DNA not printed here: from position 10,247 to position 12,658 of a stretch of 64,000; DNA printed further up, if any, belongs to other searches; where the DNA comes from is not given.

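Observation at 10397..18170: Candidate undescribed envelope-glycan assembly locus with two paralogous giant membrane proteins sharing an N-terminal extracytoplasmic module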

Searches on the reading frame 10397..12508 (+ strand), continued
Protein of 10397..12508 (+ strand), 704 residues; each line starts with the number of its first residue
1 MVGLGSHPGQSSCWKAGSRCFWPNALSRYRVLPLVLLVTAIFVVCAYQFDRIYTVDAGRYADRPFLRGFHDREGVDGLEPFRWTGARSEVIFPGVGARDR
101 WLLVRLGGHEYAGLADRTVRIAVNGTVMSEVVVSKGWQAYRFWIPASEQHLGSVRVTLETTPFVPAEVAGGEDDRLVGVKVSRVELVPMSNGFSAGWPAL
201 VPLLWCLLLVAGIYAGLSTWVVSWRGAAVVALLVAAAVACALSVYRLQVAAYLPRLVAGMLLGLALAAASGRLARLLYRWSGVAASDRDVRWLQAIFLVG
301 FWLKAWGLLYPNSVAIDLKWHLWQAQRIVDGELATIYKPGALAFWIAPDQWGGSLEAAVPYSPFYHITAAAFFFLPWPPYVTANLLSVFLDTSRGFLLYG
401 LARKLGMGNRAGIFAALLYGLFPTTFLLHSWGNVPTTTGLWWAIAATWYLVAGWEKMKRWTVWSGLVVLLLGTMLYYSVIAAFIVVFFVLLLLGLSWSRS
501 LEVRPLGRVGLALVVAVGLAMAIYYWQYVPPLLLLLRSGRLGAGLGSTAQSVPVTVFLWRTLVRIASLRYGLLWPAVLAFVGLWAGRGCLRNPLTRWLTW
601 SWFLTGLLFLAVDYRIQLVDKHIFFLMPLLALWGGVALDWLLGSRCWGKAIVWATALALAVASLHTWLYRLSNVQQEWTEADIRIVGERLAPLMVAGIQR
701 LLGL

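Call 59: search_protein_families(library=pfam, proteins=[L025:9896-11929:+, L025:11893-12762:+, L025:12729-13871:+, L025:14107-15540:+, L025:15809-17029:+, L025:17022-17687:+, L025:17691-19397:+, L025:19403-21607:+], max_evalue=0.01)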
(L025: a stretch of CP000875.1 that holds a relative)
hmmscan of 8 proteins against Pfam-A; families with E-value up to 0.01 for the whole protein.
L025:9896-11929:+ (678 aa): 0 families

L025:11893-12762:+ (290 aa): 8 families
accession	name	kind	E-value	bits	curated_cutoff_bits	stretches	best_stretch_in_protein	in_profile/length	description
PF08241.18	Methyltransf_11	-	3.4e-19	69.7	21.2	1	72-166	1-94/95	Methyltransferase domain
PF13649.12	Methyltransf_25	-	8.3e-18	65.3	27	1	71-163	1-97/97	Methyltransferase domain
PF13489.12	Methyltransf_23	-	7.4e-17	62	27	1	48-237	2-161/164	Methyltransferase domain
PF08242.18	Methyltransf_12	-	1.8e-12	48.3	30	1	72-165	1-98/98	Methyltransferase domain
PF13847.12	Methyltransf_31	-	2.5e-11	43.9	27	1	67-171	3-113/145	Methyltransferase domain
PF01209.24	Ubie_methyltran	-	1.1e-09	38.4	20.1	1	59-239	39-217/233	ubiE/COQ5 methyltransferase family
PF07021.18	MetW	-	1.4e-06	28.6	21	1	69-250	15-175/193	Methionine biosynthesis protein MetW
PF09445.16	Methyltransf_15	-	0.00098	19.2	22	1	69-125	2-58/165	RNA cap guanine-N2 methyltransferase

L025:12729-13871:+ (381 aa): 6 families
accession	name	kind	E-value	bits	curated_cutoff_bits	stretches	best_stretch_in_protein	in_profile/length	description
PF00534.26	Glycos_transf_1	-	8.6e-31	107.2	26.4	1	203-357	15-172/172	Glycosyl transferases group 1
PF13692.12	Glyco_trans_1_4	-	9.4e-26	91.2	27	1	206-343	4-142/142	Glycosyl transferases group 1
PF13439.12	Glyco_transf_4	-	6e-21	75.6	28.5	1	26-183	1-169/170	Glycosyltransferase Family 4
PF13524.12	Glyco_trans_1_2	-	1.2e-12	48.4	25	1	233-370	16-141/144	Glycosyl transferase-like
PF13579.12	Glyco_trans_4_4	-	1.8e-11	45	29.7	1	27-143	1-109/158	Glycosyl transferase 4-like domain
PF20706.3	GT4-conflict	-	4.2e-06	26.4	26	1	175-370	167-384/385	Family 4 Glycosyltransferase in conflict systems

L025:14107-15540:+ (478 aa): 1 family
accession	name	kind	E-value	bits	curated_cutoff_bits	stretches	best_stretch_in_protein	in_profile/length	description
PF09852.15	DUF2079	-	2.3e-66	225.2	28.2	1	41-468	9-453/459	Predicted membrane protein (DUF2079)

L025:15809-17029:+ (407 aa): 6 families
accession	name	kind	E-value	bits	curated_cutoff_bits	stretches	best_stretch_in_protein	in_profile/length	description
PF00534.26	Glycos_transf_1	-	3.8e-41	140.9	26.4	1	223-381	14-171/172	Glycosyl transferases group 1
PF13692.12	Glyco_trans_1_4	-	1.7e-36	126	27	1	225-366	2-140/142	Glycosyl transferases group 1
PF13439.12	Glyco_transf_4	-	4.1e-13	50.1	28.5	1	24-207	12-168/170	Glycosyltransferase Family 4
PF20706.3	GT4-conflict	-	5.7e-13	49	26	1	218-333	193-312/385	Family 4 Glycosyltransferase in conflict systems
PF13579.12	Glyco_trans_4_4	-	3.1e-09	37.8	29.7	1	24-204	11-158/158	Glycosyl transferase 4-like domain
PF13524.12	Glyco_trans_1_2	-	3.5e-08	34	25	1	284-396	28-142/144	Glycosyl transferase-like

L025:17022-17687:+ (222 aa): 8 families
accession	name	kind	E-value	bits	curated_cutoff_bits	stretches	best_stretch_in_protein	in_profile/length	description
PF13489.12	Methyltransf_23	-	3.2e-21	76.2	27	1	36-183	18-160/164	Methyltransferase domain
PF08241.18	Methyltransf_11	-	1e-20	74.6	21.2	1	45-135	1-94/95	Methyltransferase domain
PF13649.12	Methyltransf_25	-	5.9e-17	62.6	27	1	44-132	1-97/97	Methyltransferase domain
PF08242.18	Methyltransf_12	-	7.3e-12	46.3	30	1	45-134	1-98/98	Methyltransferase domain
PF13847.12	Methyltransf_31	-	4e-11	43.2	27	1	43-140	6-113/145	Methyltransferase domain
PF07021.18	MetW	-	4.8e-05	23.5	21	1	43-149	16-122/193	Methionine biosynthesis protein MetW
PF01209.24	Ubie_methyltran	-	0.00083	19.2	20.1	1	76-135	93-150/233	ubiE/COQ5 methyltransferase family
PF08003.17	Methyltransf_9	-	0.0039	16.6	23.8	1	25-139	97-220/315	Protein of unknown function (DUF1698)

L025:17691-19397:+ (569 aa): 1 family
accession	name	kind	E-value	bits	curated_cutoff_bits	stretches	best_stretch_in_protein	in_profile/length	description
PF13440.11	Polysacc_synt_3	-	1.5e-07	31.4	23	1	178-388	85-284/293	Polysaccharide biosynthesis protein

L025:19403-21607:+ (735 aa): 0 families

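Call 83: search_protein_families(library=pfam, proteins=[L016:4192-5523:+, L016:5444-8128:-, L016:8313-9389:-, L016:11856-13469:+, L016:13420-15576:+, L016:15632-16867:+, L016:17042-17812:+, L016:17812-18660:+, L016:18666-20336:+, L016:20355-21467:+], max_evalue=0.001)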
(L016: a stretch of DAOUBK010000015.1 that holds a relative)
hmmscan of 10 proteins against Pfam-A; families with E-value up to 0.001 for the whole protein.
L016:4192-5523:+ (444 aa): 0 families

L016:5444-8128:- (894 aa): 9 families
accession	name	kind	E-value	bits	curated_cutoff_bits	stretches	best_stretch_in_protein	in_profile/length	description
PF16927.11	HisKA_7TM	-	2.8e-43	148.8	28.6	1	11-234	2-224/224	N-terminal 7TM region of histidine kinase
PF08447.18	PAS_3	-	8.3e-23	80.9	25.6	1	378-464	3-88/89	PAS fold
PF02518.31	HATPase_c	-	1.6e-19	70.8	26.4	1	601-723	2-109/111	Histidine kinase-, DNA gyrase B-, and HSP90-like ATPase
PF00072.30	Response_reg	-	8.4e-19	68.2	30.2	1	747-856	1-108/111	Response regulator receiver domain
PF08448.16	PAS_4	-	4e-13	50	23.1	2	377-473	18-110/110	PAS fold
PF00989.32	PAS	-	2.3e-10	40.9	22.6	1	376-468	23-113/113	PAS fold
PF13426.13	PAS_9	-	1.9e-07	31.7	27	0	375-469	13-102/103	PAS domain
PF06490.17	FleQ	-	1.1e-05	26.1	22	1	746-861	1-106/108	Flagellar regulatory protein FleQ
PF13188.13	PAS_8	-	1.7e-05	25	21.8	1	239-285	5-50/65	PAS domain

L016:8313-9389:- (358 aa): 4 families
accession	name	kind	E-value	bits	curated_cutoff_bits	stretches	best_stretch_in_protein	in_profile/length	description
PF13692.12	Glyco_trans_1_4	-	6.6e-18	65.8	27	1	155-282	3-123/142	Glycosyl transferases group 1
PF00534.26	Glycos_transf_1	-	6.2e-15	55.6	26.4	1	154-279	14-135/172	Glycosyl transferases group 1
PF20706.3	GT4-conflict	-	1.3e-10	41.3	26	1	148-346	192-383/385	Family 4 Glycosyltransferase in conflict systems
PF13524.12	Glyco_trans_1_2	-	3.4e-08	34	25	1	221-341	31-135/144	Glycosyl transferase-like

L016:11856-13469:+ (538 aa): 1 family
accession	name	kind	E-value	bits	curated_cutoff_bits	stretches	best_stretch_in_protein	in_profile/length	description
PF09852.15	DUF2079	-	9.3e-47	160.6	28.2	1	50-529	8-458/459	Predicted membrane protein (DUF2079)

L016:13420-15576:+ (719 aa): 4 families
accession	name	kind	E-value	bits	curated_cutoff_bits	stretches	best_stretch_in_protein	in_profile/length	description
PF13231.12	PMT_2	-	1.5e-10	42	26.1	1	93-251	2-156/160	Dolichyl-phosphate-mannose-protein mannosyltransferase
PF14559.12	TPR_19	-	4.3e-08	33.8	25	1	486-549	1-65/68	Tetratricopeptide repeat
PF13176.12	TPR_7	-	1.6e-05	25.1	27.9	0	516-539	5-28/36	Tetratricopeptide repeat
PF07719.23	TPR_2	-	0.0005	20.4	27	0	515-538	6-29/34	Tetratricopeptide repeat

L016:15632-16867:+ (412 aa): 0 families

L016:17042-17812:+ (257 aa): 0 families

L016:17812-18660:+ (283 aa): 8 families
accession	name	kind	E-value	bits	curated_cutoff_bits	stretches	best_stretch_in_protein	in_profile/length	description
PF08241.18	Methyltransf_11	-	3.1e-20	73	21.2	1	63-158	1-95/95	Methyltransferase domain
PF13489.12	Methyltransf_23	-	1.3e-18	67.7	27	1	45-228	11-161/164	Methyltransferase domain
PF13649.12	Methyltransf_25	-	2.5e-16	60.6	27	1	63-154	2-97/97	Methyltransferase domain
PF08242.18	Methyltransf_12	-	4.1e-12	47.1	30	1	63-155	1-97/98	Methyltransferase domain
PF13847.12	Methyltransf_31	-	4.7e-10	39.8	27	1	59-168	4-119/145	Methyltransferase domain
PF08003.17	Methyltransf_9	-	0.00014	21.4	23.8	1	20-157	77-216/315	Protein of unknown function (DUF1698)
PF05219.18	DREV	-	0.00018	21.2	26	1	52-160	88-188/265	DREV methyltransferase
PF01209.24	Ubie_methyltran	-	0.00048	20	20.1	1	51-159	40-152/233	ubiE/COQ5 methyltransferase family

L016:18666-20336:+ (557 aa): 0 families

L016:20355-21467:+ (371 aa): 7 families
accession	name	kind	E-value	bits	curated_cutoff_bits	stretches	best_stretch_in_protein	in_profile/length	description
PF00534.26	Glycos_transf_1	-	5.4e-45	153.4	26.4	1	188-344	10-170/172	Glycosyl transferases group 1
PF13692.12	Glyco_trans_1_4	-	1.5e-41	142.5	27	1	194-332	2-142/142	Glycosyl transferases group 1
PF13439.12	Glyco_transf_4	-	4.4e-22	79.3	28.5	1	14-175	1-169/170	Glycosyltransferase Family 4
PF13524.12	Glyco_trans_1_2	-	2.5e-12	47.4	25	1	212-352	6-135/144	Glycosyl transferase-like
PF13579.12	Glyco_trans_4_4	-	4.7e-12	47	29.7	1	15-158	1-143/158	Glycosyl transferase 4-like domain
PF20706.3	GT4-conflict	-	5.2e-12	45.9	26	1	190-358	194-384/385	Family 4 Glycosyltransferase in conflict systems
PF13477.12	Glyco_trans_4_2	-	0.00033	21.3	23.4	0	24-139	16-118/139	Glycosyl transferase 4-like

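Call 93: fold_search(model_id=the predicted structure, library=pdb)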
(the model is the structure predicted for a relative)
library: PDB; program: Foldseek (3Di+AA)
matches with E <= 10: 644; with E <= 0.001: 17
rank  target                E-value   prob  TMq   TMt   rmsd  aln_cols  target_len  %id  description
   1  6s7o_A                3.4e-05  1.00  0.36  0.38  10.7       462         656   13  Cryo-EM structure of human oligosaccharyltransferase complex OST-A (released 2019-12-18)
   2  8b6l_I                4.0e-05  1.00  0.37  0.38  10.1       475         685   13  Subtomogram average of the human Sec61-TRAP-OSTA-translocon (released 2022-12-07)
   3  9n9j_I                4.0e-05  1.00  0.36  0.36  11.1       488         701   13  Structure of a GRP94 folding intermediate engaged with a CCDC134- and FKBP11-bound secretory translocon (released 2025-11-19)
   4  3rce_A                1.0e-04  1.00  0.34  0.35  10.2       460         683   12  Bacterial oligosaccharyltransferase PglB (released 2011-06-15)
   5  6ftg_5                1.4e-04  1.00  0.36  0.39  13.7       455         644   13  Subtomogram average of OST-containing ribosome-translocon complexes from canine rough microsomal membranes (released 2018-03-21)
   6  6gxc_A                1.8e-04  1.00  0.37  0.37   7.5       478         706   14  Bacterial oligosaccharyltransferase PglB in complex with an inhibitory peptide and a reactive lipid-linked oligosaccha (released 2018-11-14)
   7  3waj                  3.5e-04  1.00  0.33  0.30  14.6       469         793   14  Crystal structure of the Archaeoglobus fulgidus oligosaccharyltransferase (O29867_ARCFU) complex with Zn and sulfate (released 2013-10-30)
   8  7oci_F                3.6e-04  1.00  0.38  0.41  11.0       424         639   12  Cryo-EM structure of yeast Ost6p containing oligosaccharyltransferase complex (released 2022-02-16)
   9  8xck_F                3.6e-04  1.00  0.13  0.26   6.2       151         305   14  Closed state of central tail fiber of bacteriophage lambda (released 2024-05-01)
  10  8pn9_A                4.7e-04  1.00  0.35  0.38  13.3       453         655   11  Structure of human oligosaccharyltransferase OST-A complex bound to NGI-1 (released 2024-05-08)
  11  6c26_A                5.5e-04  1.00  0.33  0.36  12.3       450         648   13  The Cryo-EM structure of a eukaryotic oligosaccharyl transferase complex (released 2018-01-31)
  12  3wnk                  6.3e-04  1.00  0.13  0.13  12.9       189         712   12  Crystal Structure of Bacillus circulans T-3040 cycloisomaltooligosaccharide glucanotransferase (released 2014-02-05)
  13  8xcj_F                6.3e-04  1.00  0.13  0.20   6.5       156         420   15  Open State of central tail fiber of bacteriophage lambda upon binding to LamB (gpJ713-LamB complex) (released 2024-05-01)
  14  8age_A                6.8e-04  1.00  0.36  0.38  10.1       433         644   12  Structure of yeast oligosaccharylransferase complex with acceptor peptide bound (released 2022-12-07)
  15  8wc1                  9.2e-04  1.00  0.12  0.47  10.0       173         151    9  A carbohydrate binding domain of a putative pectate lyase (released 2024-09-18)
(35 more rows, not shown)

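Call 102: list_cluster_members(proteins=[P0001, P0032, P0044, P0048, P0054, P0064, P0071, P0090, P0039, P0037])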
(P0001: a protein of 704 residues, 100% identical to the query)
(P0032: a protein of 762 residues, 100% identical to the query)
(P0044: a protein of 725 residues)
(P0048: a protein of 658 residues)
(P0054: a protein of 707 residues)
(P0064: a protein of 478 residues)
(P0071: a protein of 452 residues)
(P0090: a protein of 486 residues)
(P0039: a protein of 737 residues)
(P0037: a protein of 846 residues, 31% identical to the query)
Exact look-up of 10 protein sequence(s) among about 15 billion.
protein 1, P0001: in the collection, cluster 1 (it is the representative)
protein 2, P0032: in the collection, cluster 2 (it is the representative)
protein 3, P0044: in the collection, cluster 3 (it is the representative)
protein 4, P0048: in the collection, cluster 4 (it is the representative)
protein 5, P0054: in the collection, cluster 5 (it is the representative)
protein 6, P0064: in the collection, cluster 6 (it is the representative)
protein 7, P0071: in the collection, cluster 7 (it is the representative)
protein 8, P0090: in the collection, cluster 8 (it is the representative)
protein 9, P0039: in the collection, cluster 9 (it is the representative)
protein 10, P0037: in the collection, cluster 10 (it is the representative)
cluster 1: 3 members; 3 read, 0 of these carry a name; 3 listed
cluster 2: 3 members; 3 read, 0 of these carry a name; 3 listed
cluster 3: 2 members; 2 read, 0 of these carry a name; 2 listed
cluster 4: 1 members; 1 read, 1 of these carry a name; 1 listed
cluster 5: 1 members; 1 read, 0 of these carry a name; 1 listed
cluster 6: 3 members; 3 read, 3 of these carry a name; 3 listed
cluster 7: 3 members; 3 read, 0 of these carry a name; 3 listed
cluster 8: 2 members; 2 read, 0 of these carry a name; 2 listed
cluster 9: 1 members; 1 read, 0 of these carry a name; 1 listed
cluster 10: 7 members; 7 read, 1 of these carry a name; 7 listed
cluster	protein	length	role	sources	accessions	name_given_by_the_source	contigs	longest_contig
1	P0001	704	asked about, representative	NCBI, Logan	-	-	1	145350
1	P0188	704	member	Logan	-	-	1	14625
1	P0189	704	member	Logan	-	-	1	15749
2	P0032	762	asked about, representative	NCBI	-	-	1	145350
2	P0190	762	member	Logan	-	-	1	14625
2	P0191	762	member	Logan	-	-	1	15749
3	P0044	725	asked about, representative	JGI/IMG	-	-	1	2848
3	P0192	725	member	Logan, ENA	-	-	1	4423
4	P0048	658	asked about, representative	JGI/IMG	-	hypothetical protein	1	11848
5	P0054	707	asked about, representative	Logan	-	-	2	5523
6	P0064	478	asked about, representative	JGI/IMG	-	hypothetical protein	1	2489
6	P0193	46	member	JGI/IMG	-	hypothetical protein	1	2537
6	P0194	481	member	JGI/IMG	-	hypothetical protein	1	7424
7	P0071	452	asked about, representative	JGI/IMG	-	-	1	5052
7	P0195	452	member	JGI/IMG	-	-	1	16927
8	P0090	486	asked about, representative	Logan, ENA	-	-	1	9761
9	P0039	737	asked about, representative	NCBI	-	-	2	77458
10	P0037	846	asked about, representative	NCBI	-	-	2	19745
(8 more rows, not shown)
